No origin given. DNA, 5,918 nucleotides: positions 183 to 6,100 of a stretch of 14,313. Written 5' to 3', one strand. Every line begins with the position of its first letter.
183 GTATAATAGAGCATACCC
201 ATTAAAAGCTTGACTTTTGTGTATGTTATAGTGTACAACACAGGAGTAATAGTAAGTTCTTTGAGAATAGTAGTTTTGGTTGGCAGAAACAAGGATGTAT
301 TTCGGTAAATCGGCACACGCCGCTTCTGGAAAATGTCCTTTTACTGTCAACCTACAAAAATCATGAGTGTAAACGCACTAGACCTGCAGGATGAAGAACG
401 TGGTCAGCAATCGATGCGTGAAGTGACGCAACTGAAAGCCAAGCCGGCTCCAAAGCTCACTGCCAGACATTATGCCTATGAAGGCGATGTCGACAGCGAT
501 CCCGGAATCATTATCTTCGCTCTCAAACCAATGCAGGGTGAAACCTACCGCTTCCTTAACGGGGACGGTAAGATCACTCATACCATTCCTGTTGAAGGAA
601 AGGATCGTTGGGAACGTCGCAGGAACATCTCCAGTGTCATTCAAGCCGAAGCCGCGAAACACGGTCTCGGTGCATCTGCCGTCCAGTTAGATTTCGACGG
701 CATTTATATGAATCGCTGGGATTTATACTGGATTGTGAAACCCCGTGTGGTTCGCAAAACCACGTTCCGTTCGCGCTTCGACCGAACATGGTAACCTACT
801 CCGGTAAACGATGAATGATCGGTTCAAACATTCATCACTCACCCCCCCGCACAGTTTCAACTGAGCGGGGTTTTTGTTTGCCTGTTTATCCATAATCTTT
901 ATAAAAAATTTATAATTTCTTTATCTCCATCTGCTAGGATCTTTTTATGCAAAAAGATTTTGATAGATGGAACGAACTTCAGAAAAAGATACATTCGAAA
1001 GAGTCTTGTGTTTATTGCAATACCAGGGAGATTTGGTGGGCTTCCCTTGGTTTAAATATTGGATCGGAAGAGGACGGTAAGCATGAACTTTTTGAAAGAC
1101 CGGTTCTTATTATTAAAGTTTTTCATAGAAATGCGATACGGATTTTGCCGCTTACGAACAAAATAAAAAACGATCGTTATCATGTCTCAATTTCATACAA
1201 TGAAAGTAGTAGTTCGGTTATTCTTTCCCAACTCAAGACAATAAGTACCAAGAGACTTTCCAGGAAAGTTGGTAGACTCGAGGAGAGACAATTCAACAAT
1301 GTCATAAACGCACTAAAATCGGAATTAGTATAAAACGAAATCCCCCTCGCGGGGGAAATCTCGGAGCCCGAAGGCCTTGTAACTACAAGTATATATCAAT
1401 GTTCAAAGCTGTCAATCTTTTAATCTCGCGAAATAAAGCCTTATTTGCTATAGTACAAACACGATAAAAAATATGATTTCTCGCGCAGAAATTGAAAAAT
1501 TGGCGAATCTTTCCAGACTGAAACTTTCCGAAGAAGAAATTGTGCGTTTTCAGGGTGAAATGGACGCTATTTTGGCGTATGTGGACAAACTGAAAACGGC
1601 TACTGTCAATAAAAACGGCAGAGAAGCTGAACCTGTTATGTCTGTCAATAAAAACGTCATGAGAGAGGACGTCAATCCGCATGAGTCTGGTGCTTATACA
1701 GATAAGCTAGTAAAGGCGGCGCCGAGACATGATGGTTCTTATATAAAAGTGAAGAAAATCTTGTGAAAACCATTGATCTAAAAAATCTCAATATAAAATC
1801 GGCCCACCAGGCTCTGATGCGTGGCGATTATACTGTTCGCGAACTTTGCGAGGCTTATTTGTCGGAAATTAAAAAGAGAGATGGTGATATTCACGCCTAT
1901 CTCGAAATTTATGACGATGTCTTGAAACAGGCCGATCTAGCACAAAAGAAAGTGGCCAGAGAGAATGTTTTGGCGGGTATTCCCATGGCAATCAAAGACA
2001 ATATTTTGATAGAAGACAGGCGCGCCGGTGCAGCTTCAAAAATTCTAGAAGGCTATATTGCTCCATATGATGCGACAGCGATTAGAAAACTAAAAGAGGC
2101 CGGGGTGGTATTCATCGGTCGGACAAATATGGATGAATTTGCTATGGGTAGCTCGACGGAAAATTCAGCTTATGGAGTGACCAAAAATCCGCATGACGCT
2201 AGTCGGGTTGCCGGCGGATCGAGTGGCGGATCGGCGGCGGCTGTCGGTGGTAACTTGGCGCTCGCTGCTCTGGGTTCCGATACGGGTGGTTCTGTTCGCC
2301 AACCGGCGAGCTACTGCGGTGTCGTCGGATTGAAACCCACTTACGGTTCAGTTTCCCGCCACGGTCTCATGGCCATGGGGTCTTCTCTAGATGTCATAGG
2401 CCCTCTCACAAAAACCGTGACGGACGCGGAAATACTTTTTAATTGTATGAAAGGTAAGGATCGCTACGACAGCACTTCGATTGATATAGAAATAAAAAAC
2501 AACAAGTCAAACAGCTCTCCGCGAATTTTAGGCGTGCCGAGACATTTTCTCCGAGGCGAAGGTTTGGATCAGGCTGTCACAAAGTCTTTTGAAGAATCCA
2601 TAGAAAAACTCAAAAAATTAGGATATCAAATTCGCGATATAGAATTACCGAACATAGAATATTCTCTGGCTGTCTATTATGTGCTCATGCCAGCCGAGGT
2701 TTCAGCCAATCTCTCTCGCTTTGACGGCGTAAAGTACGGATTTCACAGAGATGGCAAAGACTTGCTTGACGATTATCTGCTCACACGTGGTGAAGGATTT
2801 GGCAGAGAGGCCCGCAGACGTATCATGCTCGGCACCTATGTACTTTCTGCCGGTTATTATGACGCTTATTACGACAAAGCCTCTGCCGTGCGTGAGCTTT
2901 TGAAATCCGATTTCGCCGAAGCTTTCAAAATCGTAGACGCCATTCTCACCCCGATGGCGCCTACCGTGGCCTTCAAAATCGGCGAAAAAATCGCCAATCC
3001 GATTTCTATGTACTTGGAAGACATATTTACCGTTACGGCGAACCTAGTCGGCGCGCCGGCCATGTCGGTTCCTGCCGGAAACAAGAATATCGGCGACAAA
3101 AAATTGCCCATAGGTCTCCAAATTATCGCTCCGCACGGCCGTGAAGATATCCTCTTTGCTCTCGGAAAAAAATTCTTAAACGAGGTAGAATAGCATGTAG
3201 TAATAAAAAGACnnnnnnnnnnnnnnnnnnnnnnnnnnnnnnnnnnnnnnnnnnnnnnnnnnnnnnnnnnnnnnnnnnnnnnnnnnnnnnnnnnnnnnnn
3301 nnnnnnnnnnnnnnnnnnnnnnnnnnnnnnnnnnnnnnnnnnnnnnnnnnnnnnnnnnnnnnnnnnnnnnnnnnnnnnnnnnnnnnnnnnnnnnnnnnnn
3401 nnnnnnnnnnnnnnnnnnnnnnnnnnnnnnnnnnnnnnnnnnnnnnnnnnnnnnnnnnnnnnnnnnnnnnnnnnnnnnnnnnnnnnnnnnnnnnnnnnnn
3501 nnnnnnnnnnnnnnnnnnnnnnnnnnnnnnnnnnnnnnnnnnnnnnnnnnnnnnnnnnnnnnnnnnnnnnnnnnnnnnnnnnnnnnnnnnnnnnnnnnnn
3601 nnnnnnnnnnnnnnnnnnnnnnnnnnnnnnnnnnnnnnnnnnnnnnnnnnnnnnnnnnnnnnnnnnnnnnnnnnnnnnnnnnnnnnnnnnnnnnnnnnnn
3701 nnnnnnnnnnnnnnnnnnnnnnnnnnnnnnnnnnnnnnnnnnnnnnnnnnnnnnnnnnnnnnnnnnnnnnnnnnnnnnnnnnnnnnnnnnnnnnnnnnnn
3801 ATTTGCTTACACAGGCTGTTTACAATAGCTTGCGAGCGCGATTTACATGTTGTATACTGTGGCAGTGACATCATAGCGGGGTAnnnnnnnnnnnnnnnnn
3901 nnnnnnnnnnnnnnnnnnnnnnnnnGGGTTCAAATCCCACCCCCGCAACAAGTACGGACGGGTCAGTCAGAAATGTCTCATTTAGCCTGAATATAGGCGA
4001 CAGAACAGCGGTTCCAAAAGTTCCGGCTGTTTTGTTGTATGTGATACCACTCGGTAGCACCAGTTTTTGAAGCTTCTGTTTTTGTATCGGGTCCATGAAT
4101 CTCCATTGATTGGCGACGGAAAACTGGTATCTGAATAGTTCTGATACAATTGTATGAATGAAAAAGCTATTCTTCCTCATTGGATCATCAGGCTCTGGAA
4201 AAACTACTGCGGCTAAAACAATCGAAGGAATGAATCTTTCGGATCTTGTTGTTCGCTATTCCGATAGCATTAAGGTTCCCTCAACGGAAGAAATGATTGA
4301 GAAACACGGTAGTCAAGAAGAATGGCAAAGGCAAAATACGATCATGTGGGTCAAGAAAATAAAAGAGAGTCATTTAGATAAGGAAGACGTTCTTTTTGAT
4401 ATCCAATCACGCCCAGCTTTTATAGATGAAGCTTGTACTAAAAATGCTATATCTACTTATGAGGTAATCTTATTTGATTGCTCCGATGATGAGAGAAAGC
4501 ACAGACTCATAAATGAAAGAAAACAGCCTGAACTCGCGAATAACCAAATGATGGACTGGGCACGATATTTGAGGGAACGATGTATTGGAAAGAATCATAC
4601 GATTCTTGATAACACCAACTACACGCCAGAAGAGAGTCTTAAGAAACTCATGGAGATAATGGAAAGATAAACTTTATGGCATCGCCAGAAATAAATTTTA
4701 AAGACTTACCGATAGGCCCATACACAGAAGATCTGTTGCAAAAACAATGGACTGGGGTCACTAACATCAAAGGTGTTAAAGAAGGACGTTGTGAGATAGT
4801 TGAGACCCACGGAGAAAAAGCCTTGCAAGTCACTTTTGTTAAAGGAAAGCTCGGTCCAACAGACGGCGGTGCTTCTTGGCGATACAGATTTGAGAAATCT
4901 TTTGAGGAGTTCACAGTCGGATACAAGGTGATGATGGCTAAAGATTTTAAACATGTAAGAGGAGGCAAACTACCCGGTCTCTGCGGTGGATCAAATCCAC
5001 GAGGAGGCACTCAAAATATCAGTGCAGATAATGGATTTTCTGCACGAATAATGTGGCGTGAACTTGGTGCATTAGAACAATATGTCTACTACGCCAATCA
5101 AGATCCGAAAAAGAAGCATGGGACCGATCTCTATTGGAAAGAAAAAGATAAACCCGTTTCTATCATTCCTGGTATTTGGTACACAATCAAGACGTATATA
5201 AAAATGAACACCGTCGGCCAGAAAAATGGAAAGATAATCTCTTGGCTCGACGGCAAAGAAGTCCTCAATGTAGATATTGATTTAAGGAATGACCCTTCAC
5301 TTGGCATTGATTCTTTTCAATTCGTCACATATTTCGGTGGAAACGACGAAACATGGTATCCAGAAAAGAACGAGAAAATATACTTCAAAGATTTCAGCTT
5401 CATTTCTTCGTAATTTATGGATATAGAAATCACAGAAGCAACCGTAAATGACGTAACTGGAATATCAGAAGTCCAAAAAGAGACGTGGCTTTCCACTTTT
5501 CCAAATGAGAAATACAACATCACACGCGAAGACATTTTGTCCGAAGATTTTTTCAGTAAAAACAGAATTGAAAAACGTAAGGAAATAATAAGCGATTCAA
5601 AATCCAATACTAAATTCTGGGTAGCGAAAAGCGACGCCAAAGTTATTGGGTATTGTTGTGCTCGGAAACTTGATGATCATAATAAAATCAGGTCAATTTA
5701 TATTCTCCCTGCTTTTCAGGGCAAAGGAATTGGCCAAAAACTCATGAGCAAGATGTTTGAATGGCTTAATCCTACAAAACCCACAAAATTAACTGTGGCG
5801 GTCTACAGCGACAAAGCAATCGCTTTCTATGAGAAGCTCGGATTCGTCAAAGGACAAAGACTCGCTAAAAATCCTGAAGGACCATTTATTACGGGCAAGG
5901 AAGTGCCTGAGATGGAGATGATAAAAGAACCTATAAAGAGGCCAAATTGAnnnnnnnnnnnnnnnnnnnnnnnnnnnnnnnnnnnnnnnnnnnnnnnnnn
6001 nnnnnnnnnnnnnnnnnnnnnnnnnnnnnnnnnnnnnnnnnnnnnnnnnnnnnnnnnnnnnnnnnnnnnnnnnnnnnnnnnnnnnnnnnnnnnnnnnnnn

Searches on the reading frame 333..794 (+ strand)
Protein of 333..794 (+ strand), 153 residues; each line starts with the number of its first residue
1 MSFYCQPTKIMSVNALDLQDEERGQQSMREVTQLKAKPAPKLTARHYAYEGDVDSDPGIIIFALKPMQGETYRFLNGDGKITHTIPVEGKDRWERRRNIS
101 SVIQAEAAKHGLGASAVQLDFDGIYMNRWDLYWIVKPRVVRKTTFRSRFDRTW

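Call 87: search_protein_families(library=pfam, proteins=[window:333-794:+], max_evalue=1)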
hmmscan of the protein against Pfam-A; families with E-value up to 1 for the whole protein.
window:333-794:+ (153 aa): 1 family
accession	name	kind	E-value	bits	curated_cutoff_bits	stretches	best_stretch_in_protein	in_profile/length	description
PF02258.22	SLT_beta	-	0.22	12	27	0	82-105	20-43/70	Shiga-like toxin beta subunit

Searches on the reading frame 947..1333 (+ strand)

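Call 87: search_protein_families(library=pfam, proteins=[window:947-1333:+], max_evalue=1)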
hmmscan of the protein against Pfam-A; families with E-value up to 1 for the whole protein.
window:947-1333:+ (128 aa): 1 family
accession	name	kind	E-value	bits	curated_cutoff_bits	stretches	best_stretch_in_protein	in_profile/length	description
PF02452.23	PemK_toxin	-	1.2e-14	54.9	23.1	1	27-125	3-107/109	PemK-like, MazF-like toxin of type II toxin-antitoxin system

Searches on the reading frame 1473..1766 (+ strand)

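Call 70: search_protein_families(library=ncbifam, proteins=[window:1473-1766:+], max_evalue=0.001)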
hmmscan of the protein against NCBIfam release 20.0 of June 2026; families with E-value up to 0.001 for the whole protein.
window:1473-1766:+ (97 aa): 3 families
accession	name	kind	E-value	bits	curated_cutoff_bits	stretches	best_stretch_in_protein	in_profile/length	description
TIGR00135.1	gatC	equivalog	3.2e-14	53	47.1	1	2-97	1-92/93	Asp-tRNA(Asn)/Glu-tRNA(Gln) amidotransferase subunit GatC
NF009460.0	PRK12820.1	equivalog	2.5e-05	22.6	1379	1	6-97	633-722/723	bifunctional aspartyl-tRNA synthetase/aspartyl/glutamyl-tRNA amidotransferase subunit C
TIGR01827.1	gatC_rel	hypoth_equivalog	0.0005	20.1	52.1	0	57-95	30-68/73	putative Asp-tRNA(Asn)/Glu-tRNA(Gln) amidotransferase, subunit C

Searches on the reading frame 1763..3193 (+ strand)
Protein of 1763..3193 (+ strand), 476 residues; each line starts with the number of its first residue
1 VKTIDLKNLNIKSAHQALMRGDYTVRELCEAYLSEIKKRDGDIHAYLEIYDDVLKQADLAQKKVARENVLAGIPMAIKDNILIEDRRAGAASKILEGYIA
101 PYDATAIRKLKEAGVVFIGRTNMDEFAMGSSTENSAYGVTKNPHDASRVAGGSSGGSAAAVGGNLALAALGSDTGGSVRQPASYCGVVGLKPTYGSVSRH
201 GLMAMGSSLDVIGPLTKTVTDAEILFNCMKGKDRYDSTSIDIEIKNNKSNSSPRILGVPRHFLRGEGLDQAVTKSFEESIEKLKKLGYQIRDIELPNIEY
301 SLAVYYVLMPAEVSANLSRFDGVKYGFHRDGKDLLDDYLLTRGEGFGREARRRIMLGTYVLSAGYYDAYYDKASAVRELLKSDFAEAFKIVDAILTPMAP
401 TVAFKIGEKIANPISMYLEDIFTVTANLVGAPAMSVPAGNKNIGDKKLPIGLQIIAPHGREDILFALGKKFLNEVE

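Call 7: search_protein_families(library=pfam, proteins=[window:1763-3193:+], max_evalue=0.01)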
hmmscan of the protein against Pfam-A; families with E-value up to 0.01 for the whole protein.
window:1763-3193:+ (476 aa): 1 family
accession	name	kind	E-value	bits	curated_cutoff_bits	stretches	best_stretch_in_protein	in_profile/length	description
PF01425.27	Amidase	-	6.7e-135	451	27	1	27-463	1-443/445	Amidase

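Call 8: search_protein_families(library=phrogs, proteins=[window:1763-3193:+], max_evalue=0.01)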
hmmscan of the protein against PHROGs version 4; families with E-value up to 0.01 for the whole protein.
window:1763-3193:+ (476 aa): 1 family
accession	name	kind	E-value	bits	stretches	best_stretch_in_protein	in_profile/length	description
phrog_29364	-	unknown function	3.7e-75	255.1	1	58-458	54-463/495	-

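Call 70: search_protein_families(library=ncbifam, proteins=[window:1763-3193:+], max_evalue=0.001)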
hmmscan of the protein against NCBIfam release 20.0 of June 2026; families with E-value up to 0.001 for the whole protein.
window:1763-3193:+ (476 aa): 26 families (the best 25 are shown)
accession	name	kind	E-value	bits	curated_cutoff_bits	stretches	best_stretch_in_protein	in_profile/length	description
TIGR00132.1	gatA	equivalog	9.3e-166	552.2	481.1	1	16-474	3-463/466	Asp-tRNA(Asn)/Glu-tRNA(Gln) amidotransferase subunit GatA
NF005517.0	PRK07139.1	equivalog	3.2e-84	283.2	546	1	59-454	26-412/439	amidase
NF006631.0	PRK09201.1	equivalog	1e-82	278.4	461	1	6-469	4-449/466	AtzE family amidohydrolase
TIGR02715.1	amido_AtzE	subfamily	2.5e-80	270.7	425.75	1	12-470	3-443/452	AtzE family amidohydrolase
NF005688.0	PRK07488.1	equivalog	1.2e-77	261.8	532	1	3-470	5-461/474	indoleacetamide hydrolase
NF005565.0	PRK07235.1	subfamily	3.4e-70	237.1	545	1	63-473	81-499/506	amidase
NF004815.0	PRK06169.1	equivalog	3.2e-68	230.4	506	1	26-470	27-454/471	amidase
NF006043.0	PRK08186.1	subfamily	1.3e-66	225.3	487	2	7-297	5-295/600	allophanate hydrolase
NF005460.0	PRK07056.1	subfamily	1.4e-63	215.5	447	1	10-470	9-448/457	amidase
TIGR02713.1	allophanate_hyd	equivalog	4.7e-63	213.6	511.05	1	52-473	12-411/563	allophanate hydrolase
NF005687.0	PRK07487.1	subfamily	4.4e-62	210.4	428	1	15-470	14-451/468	amidase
NF004816.0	PRK06170.1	equivalog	5.8e-59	200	503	1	9-460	12-467/493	amidase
NF005686.0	PRK07486.1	subfamily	7.4e-59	199.7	465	2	6-294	11-309/486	amidase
NF005450.0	PRK07042.1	equivalog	3.1e-55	187.5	458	2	6-294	4-295/464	amidase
NF009119.0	PRK12470.1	equivalog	5.2e-55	187.3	498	1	14-231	14-233/462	amidase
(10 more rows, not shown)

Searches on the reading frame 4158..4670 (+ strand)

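Call 7: search_protein_families(library=pfam, proteins=[window:4158-4670:+], max_evalue=0.01)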
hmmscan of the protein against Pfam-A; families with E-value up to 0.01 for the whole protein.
window:4158-4670:+ (170 aa): 6 families
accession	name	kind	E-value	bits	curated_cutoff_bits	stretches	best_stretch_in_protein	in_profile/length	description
PF13671.12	AAA_33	-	1.5e-07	32.2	27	0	4-27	1-24/143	AAA domain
PF13207.12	AAA_17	-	6.6e-06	26.9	27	1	9-123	2-125/136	AAA domain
PF13238.12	AAA_18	-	5.7e-05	24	29.4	1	6-123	2-114/128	AAA domain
PF00005.33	ABC_tran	-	0.00053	21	25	1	4-68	13-67/137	ABC transporter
PF13401.12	AAA_22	-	0.0076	17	27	0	3-34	6-33/130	AAA domain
PF06414.18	Zeta_toxin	-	0.0089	15.9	22.3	0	2-67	16-86/199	Zeta toxin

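Call 8: search_protein_families(library=phrogs, proteins=[window:4158-4670:+], max_evalue=0.01)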
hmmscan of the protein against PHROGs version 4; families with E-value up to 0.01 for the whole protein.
window:4158-4670:+ (170 aa): 7 families
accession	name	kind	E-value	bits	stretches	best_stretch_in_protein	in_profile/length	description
phrog_2071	-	other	5.4e-05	24.1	1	1-33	15-45/282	ATPase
phrog_1815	-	other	0.00011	23.5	1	1-30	2-32/197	guanylate kinase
phrog_2107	-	other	0.0066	17.1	0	6-63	7-68/201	thymidylate kinase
phrog_124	-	DNA, RNA and nucleotide metabolism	0.0066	16.9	0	4-67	45-103/382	Sak4-like ssDNA annealing protein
phrog_6931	-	unknown function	0.0075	16.5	0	2-81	185-265/343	-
phrog_505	-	other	0.008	16.7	0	1-39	1-39/295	polynucleotide kinase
phrog_139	-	other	0.009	16.4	1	1-30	82-108/342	deoxynucleoside monophosphate kinase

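Call 69: search_protein_families(library=padloc, proteins=[window:4158-4670:+], max_evalue=0.01)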
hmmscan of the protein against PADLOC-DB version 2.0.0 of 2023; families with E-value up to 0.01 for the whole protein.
window:4158-4670:+ (170 aa): 0 families

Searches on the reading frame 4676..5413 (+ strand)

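Call 7: search_protein_families(library=pfam, proteins=[window:4676-5413:+], max_evalue=0.01)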
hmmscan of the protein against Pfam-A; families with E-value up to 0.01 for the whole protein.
window:4676-5413:+ (245 aa): 2 families
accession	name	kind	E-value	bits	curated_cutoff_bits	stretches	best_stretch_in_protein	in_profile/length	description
PF21294.4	Polysacc_lyase_14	-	8.4e-42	143.8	27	1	45-240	4-215/215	Polysaccharide lyase 14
PF14099.13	Polysacc_lyase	-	0.0068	16.7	29.9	1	145-199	122-174/210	Polysaccharide lyase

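Call 8: search_protein_families(library=phrogs, proteins=[window:4676-5413:+], max_evalue=0.01)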
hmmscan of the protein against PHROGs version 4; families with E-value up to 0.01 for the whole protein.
window:4676-5413:+ (245 aa): 0 families

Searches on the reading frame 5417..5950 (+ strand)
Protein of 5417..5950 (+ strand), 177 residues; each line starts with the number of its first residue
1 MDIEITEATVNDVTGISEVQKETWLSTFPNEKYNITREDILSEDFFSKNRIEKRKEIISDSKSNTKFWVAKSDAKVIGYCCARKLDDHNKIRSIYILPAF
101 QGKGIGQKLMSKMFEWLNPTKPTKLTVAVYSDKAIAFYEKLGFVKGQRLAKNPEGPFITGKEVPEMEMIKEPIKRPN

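Call 7: search_protein_families(library=pfam, proteins=[window:5417-5950:+], max_evalue=0.01)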
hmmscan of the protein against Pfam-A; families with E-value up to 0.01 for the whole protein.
window:5417-5950:+ (177 aa): 9 families
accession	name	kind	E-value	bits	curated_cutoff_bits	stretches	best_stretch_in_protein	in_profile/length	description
PF00583.31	Acetyltransf_1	-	3.3e-19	69.7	20.7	1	41-143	8-116/116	Acetyltransferase (GNAT) family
PF13508.13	Acetyltransf_7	-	6.7e-19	68.5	27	1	64-144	2-83/84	Acetyltransferase (GNAT) domain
PF13673.13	Acetyltransf_10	-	2.8e-15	56.9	23.6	1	48-145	14-109/128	Acetyltransferase (GNAT) domain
PF08445.16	FR47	-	3.1e-06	27.5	22.1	1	89-145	22-79/86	FR47-like protein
PF13420.13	Acetyltransf_4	-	0.00018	22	24.3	1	30-147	20-138/155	Acetyltransferase (GNAT) domain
PF13302.13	Acetyltransf_3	-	0.0004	21.5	25.4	1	46-143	41-137/138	Acetyltransferase (GNAT) domain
PF17013.11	Acetyltransf_15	-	0.0034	17.3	35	0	84-154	68-147/210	Putative acetyl-transferase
PF01853.24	MOZ_SAS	-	0.0075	16.4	32.2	0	71-115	59-104/180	MOZ/SAS family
PF14542.12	Acetyltransf_CG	-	0.0076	16.8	30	0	85-116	21-52/80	GCN5-related N-acetyl-transferase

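Call 8: search_protein_families(library=phrogs, proteins=[window:5417-5950:+], max_evalue=0.01)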
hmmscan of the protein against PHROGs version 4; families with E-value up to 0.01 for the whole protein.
window:5417-5950:+ (177 aa): 8 families
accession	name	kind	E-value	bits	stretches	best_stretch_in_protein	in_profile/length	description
phrog_1249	-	other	7.8e-16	59.3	1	56-156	48-158/180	acetyltransferase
phrog_3810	-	other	2.1e-14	54.8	1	62-148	56-148/155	acetyltransferase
phrog_21214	-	other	4.9e-08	34.1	1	64-143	52-122/129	acetyltransferase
phrog_13728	-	other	2e-07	32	1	65-144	42-123/144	acetyltransferase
phrog_11841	-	other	0.00038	20.3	1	16-145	11-141/502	acetyltransferase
phrog_8663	-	unknown function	0.00059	19.9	1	62-145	192-277/314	-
phrog_1758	-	other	0.001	20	1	99-146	110-161/184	acetyltransferase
phrog_11143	-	unknown function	0.0022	18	1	20-119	192-288/357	-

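Call 32: find_encoding_contigs(protein=window:5417-5950:+, flank=10000, max_places=6)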
Protein window:5417-5950:+ (177 aa): 1 contig read that carries it; 1 place shown.
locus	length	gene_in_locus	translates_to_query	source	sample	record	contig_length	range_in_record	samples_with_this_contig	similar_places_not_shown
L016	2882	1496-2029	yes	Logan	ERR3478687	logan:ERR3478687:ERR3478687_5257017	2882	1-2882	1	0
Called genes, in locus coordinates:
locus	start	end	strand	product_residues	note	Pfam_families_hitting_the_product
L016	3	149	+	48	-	?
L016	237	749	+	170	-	PF13671:AAA_33 (faint)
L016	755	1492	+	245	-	PF21294:Polysacc_lyase_14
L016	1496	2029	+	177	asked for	PF00583:Acetyltransf_1, PF13673:Acetyltransf_10, PF13508:Acetyltransf_7, PF08445:FR47 (weak)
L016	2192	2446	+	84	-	-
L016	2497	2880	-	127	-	?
